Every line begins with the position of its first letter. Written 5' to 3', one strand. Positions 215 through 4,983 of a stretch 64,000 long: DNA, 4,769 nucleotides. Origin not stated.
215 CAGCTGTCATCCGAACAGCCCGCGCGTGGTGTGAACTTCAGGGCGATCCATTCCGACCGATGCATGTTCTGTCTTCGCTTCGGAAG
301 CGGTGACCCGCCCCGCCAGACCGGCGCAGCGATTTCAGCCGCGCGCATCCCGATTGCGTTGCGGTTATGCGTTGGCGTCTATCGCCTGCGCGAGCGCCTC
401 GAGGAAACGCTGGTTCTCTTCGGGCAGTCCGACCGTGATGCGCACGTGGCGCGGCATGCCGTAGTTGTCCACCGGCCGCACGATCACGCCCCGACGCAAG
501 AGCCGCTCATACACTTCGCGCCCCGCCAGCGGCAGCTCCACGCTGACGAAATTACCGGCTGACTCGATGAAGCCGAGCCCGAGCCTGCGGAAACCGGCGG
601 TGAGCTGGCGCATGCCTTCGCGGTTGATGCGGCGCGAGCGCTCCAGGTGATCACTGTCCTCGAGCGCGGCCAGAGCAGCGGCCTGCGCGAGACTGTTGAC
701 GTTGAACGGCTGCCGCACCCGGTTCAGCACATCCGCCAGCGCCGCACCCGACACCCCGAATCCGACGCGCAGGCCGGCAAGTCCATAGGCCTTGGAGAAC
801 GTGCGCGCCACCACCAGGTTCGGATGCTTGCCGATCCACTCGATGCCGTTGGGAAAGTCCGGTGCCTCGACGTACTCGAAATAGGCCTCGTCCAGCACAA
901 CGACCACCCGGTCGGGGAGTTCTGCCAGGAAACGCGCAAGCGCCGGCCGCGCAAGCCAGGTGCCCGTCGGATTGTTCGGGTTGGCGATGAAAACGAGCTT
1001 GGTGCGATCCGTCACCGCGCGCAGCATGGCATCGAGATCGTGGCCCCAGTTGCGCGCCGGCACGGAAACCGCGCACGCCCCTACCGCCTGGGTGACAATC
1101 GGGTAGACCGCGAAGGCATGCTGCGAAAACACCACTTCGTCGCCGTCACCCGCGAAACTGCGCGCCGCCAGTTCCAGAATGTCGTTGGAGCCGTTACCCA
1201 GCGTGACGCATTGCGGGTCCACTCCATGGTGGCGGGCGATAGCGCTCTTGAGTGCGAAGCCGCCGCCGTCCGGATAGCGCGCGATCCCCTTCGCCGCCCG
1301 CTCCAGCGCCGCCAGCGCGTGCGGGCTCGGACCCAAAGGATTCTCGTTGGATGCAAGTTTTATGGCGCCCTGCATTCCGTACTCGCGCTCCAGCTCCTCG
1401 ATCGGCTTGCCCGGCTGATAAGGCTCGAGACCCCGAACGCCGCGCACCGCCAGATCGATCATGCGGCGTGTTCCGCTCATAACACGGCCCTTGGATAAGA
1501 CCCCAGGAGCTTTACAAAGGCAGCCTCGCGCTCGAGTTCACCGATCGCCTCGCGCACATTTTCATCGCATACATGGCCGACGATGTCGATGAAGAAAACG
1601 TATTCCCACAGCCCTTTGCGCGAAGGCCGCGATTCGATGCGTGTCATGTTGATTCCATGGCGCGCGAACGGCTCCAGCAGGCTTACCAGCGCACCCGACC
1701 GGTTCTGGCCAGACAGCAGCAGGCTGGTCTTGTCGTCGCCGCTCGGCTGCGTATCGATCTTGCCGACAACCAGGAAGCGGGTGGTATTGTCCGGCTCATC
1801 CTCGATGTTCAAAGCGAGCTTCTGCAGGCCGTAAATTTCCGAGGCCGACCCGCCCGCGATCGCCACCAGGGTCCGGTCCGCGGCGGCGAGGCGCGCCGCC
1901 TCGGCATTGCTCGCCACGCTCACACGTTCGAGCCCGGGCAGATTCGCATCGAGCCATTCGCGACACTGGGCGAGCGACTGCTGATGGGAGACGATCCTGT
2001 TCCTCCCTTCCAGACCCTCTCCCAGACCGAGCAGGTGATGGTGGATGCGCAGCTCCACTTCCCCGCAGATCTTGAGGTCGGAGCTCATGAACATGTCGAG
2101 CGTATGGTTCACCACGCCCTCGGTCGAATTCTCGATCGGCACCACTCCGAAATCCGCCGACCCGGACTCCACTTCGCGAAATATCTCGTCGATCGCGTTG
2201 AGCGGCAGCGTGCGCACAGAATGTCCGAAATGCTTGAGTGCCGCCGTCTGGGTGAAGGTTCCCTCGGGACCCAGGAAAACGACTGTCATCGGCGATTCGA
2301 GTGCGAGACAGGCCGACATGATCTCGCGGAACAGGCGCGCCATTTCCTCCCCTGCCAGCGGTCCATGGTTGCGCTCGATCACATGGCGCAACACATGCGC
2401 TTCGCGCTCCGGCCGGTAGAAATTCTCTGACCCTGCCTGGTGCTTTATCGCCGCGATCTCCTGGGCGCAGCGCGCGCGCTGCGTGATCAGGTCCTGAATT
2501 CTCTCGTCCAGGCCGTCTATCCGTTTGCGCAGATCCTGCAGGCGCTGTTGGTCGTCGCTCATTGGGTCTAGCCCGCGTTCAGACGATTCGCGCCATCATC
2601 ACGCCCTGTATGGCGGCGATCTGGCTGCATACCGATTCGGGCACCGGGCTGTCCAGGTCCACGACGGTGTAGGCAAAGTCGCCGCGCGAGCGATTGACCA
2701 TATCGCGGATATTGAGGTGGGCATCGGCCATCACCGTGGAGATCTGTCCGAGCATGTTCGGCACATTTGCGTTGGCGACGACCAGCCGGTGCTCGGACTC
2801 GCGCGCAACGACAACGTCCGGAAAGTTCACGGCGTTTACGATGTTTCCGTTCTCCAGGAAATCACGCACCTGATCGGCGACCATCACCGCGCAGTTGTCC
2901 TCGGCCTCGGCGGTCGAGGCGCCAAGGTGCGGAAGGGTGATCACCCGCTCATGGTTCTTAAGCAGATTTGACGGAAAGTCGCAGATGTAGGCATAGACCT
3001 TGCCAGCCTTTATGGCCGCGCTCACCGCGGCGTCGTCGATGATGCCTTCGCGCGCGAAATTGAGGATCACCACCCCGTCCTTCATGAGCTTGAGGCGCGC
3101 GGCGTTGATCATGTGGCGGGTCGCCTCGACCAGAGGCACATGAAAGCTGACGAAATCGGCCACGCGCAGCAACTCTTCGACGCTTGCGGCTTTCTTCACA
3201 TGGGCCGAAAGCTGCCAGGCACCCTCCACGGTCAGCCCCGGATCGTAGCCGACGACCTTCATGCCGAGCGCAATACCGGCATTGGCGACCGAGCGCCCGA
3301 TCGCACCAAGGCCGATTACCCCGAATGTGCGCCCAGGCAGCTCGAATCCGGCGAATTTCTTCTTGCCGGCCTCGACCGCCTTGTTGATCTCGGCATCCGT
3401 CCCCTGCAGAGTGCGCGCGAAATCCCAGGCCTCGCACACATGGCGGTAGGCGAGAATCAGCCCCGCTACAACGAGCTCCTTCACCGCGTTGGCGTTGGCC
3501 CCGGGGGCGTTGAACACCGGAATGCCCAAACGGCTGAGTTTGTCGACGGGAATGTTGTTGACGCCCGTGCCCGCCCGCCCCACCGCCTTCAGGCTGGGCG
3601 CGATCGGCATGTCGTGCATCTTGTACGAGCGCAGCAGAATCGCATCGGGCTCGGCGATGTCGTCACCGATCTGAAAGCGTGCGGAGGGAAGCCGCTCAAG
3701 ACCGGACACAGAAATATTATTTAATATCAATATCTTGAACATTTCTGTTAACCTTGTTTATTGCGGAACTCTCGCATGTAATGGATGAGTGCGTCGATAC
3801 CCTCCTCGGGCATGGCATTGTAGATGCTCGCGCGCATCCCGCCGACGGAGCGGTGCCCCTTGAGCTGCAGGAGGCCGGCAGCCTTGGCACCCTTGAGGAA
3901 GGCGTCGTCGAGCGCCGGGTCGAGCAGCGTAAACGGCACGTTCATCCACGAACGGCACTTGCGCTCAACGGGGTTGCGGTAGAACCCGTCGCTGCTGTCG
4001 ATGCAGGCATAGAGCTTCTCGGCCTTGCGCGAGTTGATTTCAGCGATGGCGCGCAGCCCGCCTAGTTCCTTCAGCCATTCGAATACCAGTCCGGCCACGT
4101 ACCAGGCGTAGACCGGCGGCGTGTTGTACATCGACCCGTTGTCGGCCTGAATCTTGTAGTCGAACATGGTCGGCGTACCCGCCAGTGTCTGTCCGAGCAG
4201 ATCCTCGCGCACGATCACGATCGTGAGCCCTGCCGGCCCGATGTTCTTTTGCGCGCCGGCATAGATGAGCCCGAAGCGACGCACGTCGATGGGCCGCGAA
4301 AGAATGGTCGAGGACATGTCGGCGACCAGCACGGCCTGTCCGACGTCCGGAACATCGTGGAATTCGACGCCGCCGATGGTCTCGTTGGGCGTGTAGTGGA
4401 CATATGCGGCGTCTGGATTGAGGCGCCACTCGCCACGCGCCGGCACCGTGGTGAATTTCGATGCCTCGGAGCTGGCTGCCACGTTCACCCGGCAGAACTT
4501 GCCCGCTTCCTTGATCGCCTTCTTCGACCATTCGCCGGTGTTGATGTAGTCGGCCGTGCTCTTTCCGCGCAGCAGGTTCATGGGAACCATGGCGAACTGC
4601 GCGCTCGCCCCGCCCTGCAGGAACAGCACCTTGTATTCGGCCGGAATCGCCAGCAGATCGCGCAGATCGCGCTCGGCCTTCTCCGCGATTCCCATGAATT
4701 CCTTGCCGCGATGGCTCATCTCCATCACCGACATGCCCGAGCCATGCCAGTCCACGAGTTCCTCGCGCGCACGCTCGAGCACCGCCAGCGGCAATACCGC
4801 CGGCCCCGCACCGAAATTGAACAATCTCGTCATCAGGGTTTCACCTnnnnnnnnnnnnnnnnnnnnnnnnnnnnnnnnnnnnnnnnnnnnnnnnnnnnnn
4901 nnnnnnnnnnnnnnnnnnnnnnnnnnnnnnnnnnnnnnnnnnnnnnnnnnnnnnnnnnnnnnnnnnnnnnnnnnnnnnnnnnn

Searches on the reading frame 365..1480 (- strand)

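Call 24: search_protein_families(library=pfam, proteins=[window:365-1480:-], max_evalue=0.00001)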
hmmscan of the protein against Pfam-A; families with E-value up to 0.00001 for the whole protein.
window:365-1480:- (371 aa): 1 family
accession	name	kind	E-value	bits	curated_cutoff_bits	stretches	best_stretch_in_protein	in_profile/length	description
PF00155.27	Aminotran_1_2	-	2.3e-61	208.4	19.7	1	40-363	4-361/361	Aminotransferase class I and II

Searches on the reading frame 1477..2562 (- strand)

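Call 24: search_protein_families(library=pfam, proteins=[window:1477-2562:-], max_evalue=0.00001)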
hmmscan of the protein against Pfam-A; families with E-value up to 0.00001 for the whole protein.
window:1477-2562:- (361 aa): 3 families
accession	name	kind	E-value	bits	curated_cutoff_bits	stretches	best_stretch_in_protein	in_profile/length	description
PF00800.23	PDT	-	7.9e-62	208.7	25.2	1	94-268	1-178/181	Prephenate dehydratase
PF01817.26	CM_2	-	9.4e-22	77.5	27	1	11-89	1-79/80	Chorismate mutase type II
PF01842.31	ACT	-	8.6e-12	45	27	1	279-344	1-65/66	ACT domain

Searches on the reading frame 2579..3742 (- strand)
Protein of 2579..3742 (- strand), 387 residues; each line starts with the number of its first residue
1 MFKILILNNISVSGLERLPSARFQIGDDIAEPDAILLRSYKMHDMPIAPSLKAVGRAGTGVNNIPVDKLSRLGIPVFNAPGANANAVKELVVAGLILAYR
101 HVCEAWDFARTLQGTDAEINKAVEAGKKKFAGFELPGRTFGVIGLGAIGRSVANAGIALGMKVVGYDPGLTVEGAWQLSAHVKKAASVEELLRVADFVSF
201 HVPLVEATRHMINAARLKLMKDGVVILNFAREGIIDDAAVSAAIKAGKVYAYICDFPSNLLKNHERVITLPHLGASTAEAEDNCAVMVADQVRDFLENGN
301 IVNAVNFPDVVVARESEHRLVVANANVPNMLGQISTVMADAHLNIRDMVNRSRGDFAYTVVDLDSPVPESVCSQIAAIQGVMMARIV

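Call 24: search_protein_families(library=pfam, proteins=[window:2579-3742:-], max_evalue=0.00001)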
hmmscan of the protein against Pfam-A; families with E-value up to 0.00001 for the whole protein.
window:2579-3742:- (387 aa): 3 families
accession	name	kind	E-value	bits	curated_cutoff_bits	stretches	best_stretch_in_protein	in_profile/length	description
PF02826.25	2-Hacid_dh_C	-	5.8e-38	130.5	25.1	1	107-274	6-178/178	D-isomer specific 2-hydroxyacid dehydrogenase, NAD binding domain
PF00389.36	2-Hacid_dh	-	4.5e-19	68.9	24.6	1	27-306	35-134/134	D-isomer specific 2-hydroxyacid dehydrogenase, catalytic domain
PF03446.21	NAD_binding_2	-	6.1e-06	26.8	21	0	140-245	2-108/161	NAD binding domain of 6-phosphogluconate dehydrogenase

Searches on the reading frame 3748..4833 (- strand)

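Call 24: search_protein_families(library=pfam, proteins=[window:3748-4833:-], max_evalue=0.00001)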
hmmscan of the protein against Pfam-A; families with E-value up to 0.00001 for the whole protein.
window:3748-4833:- (361 aa): 1 family
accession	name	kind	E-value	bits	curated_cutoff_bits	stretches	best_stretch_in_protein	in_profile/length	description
PF00266.25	Aminotran_5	-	1.4e-56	192.5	21.5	1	5-349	2-371/371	Aminotransferase class-V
